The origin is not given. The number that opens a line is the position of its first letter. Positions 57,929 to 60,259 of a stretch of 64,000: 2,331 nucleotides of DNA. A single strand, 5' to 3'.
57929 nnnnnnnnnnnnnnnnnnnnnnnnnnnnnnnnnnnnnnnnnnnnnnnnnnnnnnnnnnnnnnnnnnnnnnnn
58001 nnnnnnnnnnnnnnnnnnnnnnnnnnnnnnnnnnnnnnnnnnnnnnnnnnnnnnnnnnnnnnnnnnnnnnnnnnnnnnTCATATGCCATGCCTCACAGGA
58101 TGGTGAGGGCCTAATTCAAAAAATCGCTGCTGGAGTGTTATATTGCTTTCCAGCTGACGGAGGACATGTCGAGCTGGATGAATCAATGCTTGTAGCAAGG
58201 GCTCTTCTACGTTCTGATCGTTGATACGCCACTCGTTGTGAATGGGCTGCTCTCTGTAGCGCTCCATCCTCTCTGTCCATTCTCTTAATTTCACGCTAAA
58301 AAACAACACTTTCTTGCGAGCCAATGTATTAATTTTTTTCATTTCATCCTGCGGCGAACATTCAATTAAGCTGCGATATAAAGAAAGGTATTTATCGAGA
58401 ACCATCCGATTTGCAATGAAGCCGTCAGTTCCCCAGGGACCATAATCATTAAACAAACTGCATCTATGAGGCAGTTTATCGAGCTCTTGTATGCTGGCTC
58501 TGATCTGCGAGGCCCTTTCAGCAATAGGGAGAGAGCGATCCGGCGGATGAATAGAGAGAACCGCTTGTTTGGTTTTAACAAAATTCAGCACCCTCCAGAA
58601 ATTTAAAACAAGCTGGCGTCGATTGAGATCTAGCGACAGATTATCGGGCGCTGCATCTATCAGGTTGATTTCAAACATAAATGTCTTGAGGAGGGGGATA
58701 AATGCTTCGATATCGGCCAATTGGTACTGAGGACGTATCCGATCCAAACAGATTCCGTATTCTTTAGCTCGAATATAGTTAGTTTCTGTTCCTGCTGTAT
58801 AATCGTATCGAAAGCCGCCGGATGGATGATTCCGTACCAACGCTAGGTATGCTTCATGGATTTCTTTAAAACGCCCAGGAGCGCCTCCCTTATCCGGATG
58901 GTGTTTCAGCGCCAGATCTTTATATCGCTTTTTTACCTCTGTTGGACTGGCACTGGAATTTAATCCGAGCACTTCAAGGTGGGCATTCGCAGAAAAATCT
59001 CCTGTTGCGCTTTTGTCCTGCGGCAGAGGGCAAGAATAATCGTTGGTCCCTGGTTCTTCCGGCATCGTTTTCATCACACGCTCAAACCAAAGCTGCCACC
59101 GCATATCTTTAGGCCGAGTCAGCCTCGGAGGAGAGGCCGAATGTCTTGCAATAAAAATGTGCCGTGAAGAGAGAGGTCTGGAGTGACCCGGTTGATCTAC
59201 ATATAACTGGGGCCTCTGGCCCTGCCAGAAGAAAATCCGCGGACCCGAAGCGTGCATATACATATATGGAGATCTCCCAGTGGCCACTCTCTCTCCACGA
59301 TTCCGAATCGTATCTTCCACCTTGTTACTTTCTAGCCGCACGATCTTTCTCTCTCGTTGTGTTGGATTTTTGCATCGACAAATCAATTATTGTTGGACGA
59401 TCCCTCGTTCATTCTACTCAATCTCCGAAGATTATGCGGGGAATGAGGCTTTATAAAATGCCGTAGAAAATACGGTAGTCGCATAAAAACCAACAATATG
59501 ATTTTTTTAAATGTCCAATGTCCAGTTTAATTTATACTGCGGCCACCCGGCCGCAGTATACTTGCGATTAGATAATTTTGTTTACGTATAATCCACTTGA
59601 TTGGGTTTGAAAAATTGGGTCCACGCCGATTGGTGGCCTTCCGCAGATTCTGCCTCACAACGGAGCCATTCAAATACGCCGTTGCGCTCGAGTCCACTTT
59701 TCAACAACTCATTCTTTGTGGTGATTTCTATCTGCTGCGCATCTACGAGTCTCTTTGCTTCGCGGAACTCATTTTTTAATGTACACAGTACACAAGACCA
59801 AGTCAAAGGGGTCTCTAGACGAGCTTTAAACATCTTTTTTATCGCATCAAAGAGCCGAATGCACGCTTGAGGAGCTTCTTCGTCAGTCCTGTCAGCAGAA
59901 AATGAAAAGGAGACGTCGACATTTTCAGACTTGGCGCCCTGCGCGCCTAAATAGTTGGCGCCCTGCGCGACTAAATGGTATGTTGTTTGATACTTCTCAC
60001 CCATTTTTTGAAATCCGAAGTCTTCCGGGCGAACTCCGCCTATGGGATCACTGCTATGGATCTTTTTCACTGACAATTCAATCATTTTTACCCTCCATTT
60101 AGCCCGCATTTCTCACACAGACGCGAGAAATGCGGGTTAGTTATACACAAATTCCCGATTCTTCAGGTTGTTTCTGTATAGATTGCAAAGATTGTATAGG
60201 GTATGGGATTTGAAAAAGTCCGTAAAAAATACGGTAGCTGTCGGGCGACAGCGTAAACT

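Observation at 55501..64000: AT-rich accessory island of eukaryote-like genes (ankyrin+SET, J-domain, HIT-like, F-box)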

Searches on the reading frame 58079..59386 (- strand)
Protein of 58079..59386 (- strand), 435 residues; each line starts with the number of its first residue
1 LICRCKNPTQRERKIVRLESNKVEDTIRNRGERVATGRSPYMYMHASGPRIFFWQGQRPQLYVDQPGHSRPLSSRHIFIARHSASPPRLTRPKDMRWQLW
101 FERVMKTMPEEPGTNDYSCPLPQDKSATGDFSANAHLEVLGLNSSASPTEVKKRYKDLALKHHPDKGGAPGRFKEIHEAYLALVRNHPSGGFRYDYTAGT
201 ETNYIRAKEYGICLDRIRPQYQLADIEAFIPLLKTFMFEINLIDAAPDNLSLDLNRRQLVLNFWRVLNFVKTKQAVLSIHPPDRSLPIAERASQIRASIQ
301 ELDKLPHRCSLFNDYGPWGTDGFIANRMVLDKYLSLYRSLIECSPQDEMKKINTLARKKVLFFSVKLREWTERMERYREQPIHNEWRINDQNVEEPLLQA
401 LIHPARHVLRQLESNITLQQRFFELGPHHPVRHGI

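Call 3: search_protein_families(library=pfam, proteins=[window:58079-59386:-], max_evalue=0.1)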
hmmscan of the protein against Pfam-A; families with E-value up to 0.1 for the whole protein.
window:58079-59386:- (435 aa): 2 families
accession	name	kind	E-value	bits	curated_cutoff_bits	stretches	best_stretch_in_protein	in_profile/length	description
PF00226.36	DnaJ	-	5.8e-12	46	27.8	1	138-183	4-53/63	DnaJ domain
PF16574.10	CEP209_CC5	-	0.056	14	25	1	366-422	55-111/128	Coiled-coil region of centrosome protein CE290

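Call 76: search_protein_families(library=ncbifam, proteins=[window:58079-59263:-], max_evalue=0.01)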
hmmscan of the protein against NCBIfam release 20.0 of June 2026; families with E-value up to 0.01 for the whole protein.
window:58079-59263:- (394 aa): 12 families
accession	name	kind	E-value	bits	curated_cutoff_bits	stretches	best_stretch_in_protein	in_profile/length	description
TIGR02349.1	DnaJ_bact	equivalog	5.1e-09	36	377.2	1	97-142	4-53/354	molecular chaperone DnaJ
NF008035.0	PRK10767.1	subfamily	3.2e-08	33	338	1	94-143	5-58/374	molecular chaperone DnaJ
NF010874.0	PRK14281.1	equivalog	4.7e-08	32.5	619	1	95-146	5-60/397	chaperone protein DnaJ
NF010892.0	PRK14299.1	equivalog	9.6e-07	28.3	392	1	96-143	7-57/291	chaperone protein DnaJ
NF010885.0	PRK14292.1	equivalog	1e-06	28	585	1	96-143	5-55/371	chaperone protein DnaJ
NF010894.0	PRK14301.1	equivalog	7.3e-06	25.2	548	1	94-145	5-59/373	chaperone protein DnaJ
NF037946.1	terminal_TopJ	equivalog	1.5e-05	23.7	300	1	97-141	9-56/810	terminal organelle assembly protein TopJ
NF050028.1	CldAdptActJ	equivalog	1.7e-05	25.2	150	1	94-125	3-34/93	cold adaptation protein ActJcold adaptation protein ActJ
TIGR03835.1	termin_org_DnaJ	equivalog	9.9e-05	20.9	512.25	1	96-142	5-54/871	terminal organelle assembly protein TopJ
NF010872.0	PRK14279.1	equivalog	0.00012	21.3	556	1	95-142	11-62/394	molecular chaperone DnaJ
NF006948.0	PRK09430.1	equivalog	0.00018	21.2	162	1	94-125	201-232/267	co-chaperone DjlA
NF010871.0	PRK14278.1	equivalog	0.00026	20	502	1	94-142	4-55/378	molecular chaperone DnaJ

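Call 77: search_protein_families(library=padloc, proteins=[window:58079-59263:-], max_evalue=0.01)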
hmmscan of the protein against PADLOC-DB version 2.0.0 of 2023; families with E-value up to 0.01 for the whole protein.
window:58079-59263:- (394 aa): 0 families

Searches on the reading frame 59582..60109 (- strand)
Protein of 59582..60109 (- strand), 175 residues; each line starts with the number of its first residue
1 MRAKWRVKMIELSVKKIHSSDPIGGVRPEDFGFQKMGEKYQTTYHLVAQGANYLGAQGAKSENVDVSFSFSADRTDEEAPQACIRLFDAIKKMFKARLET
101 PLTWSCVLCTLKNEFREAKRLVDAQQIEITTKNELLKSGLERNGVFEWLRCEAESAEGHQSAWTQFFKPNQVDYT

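Call 3: search_protein_families(library=pfam, proteins=[window:59582-60109:-], max_evalue=0.1)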
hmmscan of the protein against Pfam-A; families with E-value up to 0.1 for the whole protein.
window:59582-60109:- (175 aa): 0 families

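Call 42: search_protein_families(library=pfam, proteins=[window:59582-60085:-], max_evalue=10)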
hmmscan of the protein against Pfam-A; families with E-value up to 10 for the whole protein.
window:59582-60085:- (167 aa): 0 families

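Call 76: search_protein_families(library=ncbifam, proteins=[window:59582-60085:-], max_evalue=0.01)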
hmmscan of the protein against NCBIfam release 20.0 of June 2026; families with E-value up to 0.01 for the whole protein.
window:59582-60085:- (167 aa): 0 families

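Call 77: search_protein_families(library=padloc, proteins=[window:59582-60085:-], max_evalue=0.01)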
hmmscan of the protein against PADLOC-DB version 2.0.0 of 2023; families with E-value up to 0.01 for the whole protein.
window:59582-60085:- (167 aa): 0 families
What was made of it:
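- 59582..60085 (-): 167-aa orphan ORF. No Pfam, NCBIfam or PADLOC hit (calls 42, 76, 77).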
